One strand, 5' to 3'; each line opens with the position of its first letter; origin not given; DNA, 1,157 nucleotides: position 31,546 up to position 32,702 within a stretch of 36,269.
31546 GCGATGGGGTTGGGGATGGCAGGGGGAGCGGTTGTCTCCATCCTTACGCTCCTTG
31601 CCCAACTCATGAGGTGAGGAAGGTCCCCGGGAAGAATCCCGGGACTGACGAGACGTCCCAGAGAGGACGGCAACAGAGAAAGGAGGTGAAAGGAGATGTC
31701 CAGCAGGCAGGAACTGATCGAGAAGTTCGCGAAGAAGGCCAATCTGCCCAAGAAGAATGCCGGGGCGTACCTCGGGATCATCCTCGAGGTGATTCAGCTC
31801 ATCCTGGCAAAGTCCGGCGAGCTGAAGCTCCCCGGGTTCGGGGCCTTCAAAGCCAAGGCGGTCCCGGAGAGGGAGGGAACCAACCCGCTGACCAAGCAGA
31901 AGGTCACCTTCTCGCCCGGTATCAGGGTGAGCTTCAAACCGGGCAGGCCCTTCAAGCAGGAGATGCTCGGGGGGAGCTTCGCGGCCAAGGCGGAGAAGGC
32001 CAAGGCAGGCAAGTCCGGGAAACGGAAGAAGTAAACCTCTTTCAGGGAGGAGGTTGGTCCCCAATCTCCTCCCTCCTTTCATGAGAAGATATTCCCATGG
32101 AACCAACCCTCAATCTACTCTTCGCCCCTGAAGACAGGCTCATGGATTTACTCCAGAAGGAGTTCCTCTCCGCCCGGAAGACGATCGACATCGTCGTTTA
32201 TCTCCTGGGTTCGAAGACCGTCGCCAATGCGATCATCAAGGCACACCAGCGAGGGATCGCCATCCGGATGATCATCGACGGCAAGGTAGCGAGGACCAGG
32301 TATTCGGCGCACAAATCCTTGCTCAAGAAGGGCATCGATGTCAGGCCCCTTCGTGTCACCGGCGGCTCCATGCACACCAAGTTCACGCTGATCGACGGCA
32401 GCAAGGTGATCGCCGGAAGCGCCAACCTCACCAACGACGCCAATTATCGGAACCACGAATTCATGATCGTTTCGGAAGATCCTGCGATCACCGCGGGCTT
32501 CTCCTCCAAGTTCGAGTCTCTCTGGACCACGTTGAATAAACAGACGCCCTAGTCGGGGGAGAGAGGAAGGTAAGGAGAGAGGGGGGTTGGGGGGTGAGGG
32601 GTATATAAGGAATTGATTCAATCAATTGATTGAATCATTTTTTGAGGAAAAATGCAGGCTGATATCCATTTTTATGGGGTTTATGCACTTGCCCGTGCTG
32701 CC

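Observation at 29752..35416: Candidate undescribed module: cytoplasmic clostripain-like protease co-encoded with membrane, DNA, lipid and cell-wall attacking proteins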

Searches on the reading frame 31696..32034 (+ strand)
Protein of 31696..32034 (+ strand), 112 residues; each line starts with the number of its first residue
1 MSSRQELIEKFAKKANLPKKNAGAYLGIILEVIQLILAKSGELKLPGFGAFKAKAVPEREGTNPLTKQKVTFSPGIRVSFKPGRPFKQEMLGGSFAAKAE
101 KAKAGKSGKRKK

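Call 3: search_protein_families(library=pfam, proteins=[window:31696-32034:+], max_evalue=0.1)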
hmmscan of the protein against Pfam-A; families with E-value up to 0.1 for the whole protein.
window:31696-32034:+ (112 aa): 2 families
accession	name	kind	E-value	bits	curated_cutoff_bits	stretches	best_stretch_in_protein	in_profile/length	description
PF00216.26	Bac_DNA_binding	-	9.9e-20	71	22.4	1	3-89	2-88/90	Bacterial DNA-binding protein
PF18291.6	HU-HIG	-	0.0051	17.3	26.2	1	4-95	34-123/125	HU domain fused to wHTH, Ig, or Glycine-rich motif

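Call 5: search_protein_families(library=padloc, proteins=[window:31696-32034:+], max_evalue=0.01)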
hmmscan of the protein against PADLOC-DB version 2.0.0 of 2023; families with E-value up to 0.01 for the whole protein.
window:31696-32034:+ (112 aa): 0 families

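Call 6: search_protein_families(library=phrogs, proteins=[window:31696-32034:+], max_evalue=0.01)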
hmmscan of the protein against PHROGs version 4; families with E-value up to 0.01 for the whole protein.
window:31696-32034:+ (112 aa): 2 families
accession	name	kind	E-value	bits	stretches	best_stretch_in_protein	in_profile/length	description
phrog_379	-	DNA, RNA and nucleotide metabolism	4.4e-19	69.4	1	3-101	31-129/138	DNA binding protein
phrog_38608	-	unknown function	2e-07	31.9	1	29-97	29-97/248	-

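Call 79: search_protein_families(library=ncbifam, proteins=[window:31696-32034:+], max_evalue=0.001)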
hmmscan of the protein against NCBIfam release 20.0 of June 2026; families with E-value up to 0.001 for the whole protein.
window:31696-32034:+ (112 aa): 6 families
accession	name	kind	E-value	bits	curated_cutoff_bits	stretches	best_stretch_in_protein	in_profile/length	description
NF001401.0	PRK00285.1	equivalog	2e-13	50.4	111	1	3-91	7-95/103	integration host factor subunit alpha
NF001222.0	PRK00199.1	equivalog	1.6e-10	41.1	115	1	4-88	3-88/95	integration host factor subunit beta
TIGR00987.1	himA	equivalog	7.4e-10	39.1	120.25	1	4-89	4-89/96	integration host factor subunit alpha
TIGR00988.1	hip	equivalog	2.7e-09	37.3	119.95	1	4-87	3-87/94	integration host factor subunit beta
NF007945.0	PRK10664.1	equivalog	6.6e-09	36.2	157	1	4-88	3-87/90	nucleoid-associated protein HU-beta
NF008023.0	PRK10753.1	equivalog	8.6e-08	32.4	162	1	5-83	4-82/90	nucleoid-associated protein HU-alpha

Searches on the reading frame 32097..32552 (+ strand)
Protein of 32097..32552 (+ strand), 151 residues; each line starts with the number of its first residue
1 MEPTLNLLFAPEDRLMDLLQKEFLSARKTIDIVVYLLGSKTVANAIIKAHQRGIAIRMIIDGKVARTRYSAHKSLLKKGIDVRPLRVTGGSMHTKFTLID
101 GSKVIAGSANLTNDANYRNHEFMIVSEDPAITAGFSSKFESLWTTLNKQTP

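Call 3: search_protein_families(library=pfam, proteins=[window:32097-32552:+], max_evalue=0.1)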
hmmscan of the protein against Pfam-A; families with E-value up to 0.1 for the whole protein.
window:32097-32552:+ (151 aa): 4 families
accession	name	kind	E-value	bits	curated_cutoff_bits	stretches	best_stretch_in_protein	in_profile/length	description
PF13091.12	PLDc_2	-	4.1e-28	98.3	27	1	22-143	4-132/132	PLD-like domain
PF00614.28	PLDc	-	4.5e-05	23.7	21.9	1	89-114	2-27/28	Phospholipase D Active site motif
PF07894.18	SACK1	-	0.00012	22.2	21.4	1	88-143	215-269/274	Scaffolding anchor of CK1 domain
PF24217.1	DUF7436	-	0.0048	17.3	34.2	1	43-144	51-148/153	Family of unknown function (DUF7436)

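Call 5: search_protein_families(library=padloc, proteins=[window:32097-32552:+], max_evalue=0.01)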
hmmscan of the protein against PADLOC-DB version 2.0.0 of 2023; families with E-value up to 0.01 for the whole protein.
window:32097-32552:+ (151 aa): 24 families
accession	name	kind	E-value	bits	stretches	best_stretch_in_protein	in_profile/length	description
PDLC02614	DrmC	-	4.3e-16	57.1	1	25-132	32-141/153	DrmC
PDLC02597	DrmC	-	3.2e-10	38.3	1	23-139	105-232/242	DrmC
PDLC02607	DrmC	-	1.1e-09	36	1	26-143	122-254/265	DrmC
PDLC02589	DrmC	-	4.1e-09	34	1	40-142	137-253/264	DrmC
PDLC02585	DrmC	-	4.5e-09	34.2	1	25-145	116-247/253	DrmC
PDLC02599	DrmC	-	3e-08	31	1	67-144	64-137/387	DrmC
PDLC02608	DrmC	-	3.5e-08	31.4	1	85-144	94-153/162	DrmC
PDLC02587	DrmC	-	3.6e-08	30.7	1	88-143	201-256/267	DrmC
PDLC02606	DrmC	-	6.2e-08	30.6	1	25-125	45-156/182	DrmC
PDLC02609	DrmC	-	6.3e-07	27.6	1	48-142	132-232/241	DrmC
PDLC02602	DrmC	-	1.2e-06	25.8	1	24-142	116-248/381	DrmC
PDLC03924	MkoC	-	1.9e-06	24.3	1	17-133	995-1123/1136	-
PDLC02612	DrmC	-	5.8e-06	24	1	38-143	116-225/235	DrmC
PDLC02605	DrmC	-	1.1e-05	23.2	1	41-142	143-259/270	DrmC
PDLC02591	DrmC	-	1.9e-05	22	1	91-144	199-252/260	DrmC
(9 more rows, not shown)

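Call 6: search_protein_families(library=phrogs, proteins=[window:32097-32552:+], max_evalue=0.01)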
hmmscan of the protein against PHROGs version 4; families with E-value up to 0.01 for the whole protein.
window:32097-32552:+ (151 aa): 2 families
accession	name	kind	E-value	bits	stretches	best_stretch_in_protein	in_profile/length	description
phrog_12711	-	unknown function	5e-23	82.7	1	3-143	21-161/162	-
phrog_17878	-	unknown function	3.6e-10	40.1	2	12-81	125-200/483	-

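Call 79: search_protein_families(library=ncbifam, proteins=[window:32097-32552:+], max_evalue=0.001)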
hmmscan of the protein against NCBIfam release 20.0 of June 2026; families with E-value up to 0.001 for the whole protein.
window:32097-32552:+ (151 aa): 8 families
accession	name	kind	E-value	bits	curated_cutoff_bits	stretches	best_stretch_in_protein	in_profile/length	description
NF038319.1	DISARM_DrmC_I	equivalog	5e-13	49.1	133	1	24-142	104-234/236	DISARM system phospholipase D-like protein DrmC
NF010492.0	PRK13912.1-3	equivalog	6.2e-12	45.4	297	1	13-142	33-171/178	nuclease NucT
NF010490.0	PRK13912.1-1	equivalog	1.2e-09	38.4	211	1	25-128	41-141/159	nuclease NucT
NF010493.0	PRK13912.1-4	equivalog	5.3e-09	36.3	351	1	17-140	31-162/171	nuclease NucT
NF010491.0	PRK13912.1-2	equivalog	3.7e-08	33.4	225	1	21-129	43-160/180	nuclease NucT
TIGR04265.1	bac_cardiolipin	equivalog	4.5e-07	29.2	290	1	15-139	319-447/483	cardiolipin synthase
NF008427.0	PRK11263.1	equivalog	9.4e-05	21.7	281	1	24-145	217-342/409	cardiolipin synthase ClsB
NF041068.1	DpdK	equivalog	0.00069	19.2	100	1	87-143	112-167/167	phospholipase D-like domain-containing protein DpdK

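Call 82: search_solved_structures(query=window:32097-32552:+, max_evalue=0.01, show_alignments=1)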
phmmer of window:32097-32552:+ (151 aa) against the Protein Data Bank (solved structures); distinct sequences matched with E-value up to 0.01: 10.
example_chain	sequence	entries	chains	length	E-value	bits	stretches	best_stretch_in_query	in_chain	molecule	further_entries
9lkx_K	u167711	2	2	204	2.5e-15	60.1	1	17-147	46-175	Mitochondrial cardiolipin hydrolase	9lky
4ggj_A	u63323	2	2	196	1.9e-14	57.2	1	17-145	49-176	Mitochondrial cardiolipin hydrolase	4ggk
4gen_A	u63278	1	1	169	2.4e-13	53.6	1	26-103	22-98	Mitochondrial cardiolipin hydrolase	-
4h4a_A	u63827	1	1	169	2.4e-13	53.6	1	26-103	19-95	Mitochondrial cardiolipin hydrolase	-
4gel_A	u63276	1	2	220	6.1e-13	52.3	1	26-103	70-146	Mitochondrial cardiolipin hydrolase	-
4gem_A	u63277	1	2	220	4.2e-12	49.6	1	26-103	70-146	Mitochondrial cardiolipin hydrolase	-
1byr_A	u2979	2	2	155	5.2e-09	39.6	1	2-144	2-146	PROTEIN (ENDONUCLEASE)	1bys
7e0m_A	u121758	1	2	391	2.1e-08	37.6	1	44-144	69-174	Phospholipase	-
6ehi_A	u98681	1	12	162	2.5e-06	30.9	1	12-132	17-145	Nuclease NucT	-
30ie_B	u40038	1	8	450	0.001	22.5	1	41-114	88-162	Virion nicking-joining enzyme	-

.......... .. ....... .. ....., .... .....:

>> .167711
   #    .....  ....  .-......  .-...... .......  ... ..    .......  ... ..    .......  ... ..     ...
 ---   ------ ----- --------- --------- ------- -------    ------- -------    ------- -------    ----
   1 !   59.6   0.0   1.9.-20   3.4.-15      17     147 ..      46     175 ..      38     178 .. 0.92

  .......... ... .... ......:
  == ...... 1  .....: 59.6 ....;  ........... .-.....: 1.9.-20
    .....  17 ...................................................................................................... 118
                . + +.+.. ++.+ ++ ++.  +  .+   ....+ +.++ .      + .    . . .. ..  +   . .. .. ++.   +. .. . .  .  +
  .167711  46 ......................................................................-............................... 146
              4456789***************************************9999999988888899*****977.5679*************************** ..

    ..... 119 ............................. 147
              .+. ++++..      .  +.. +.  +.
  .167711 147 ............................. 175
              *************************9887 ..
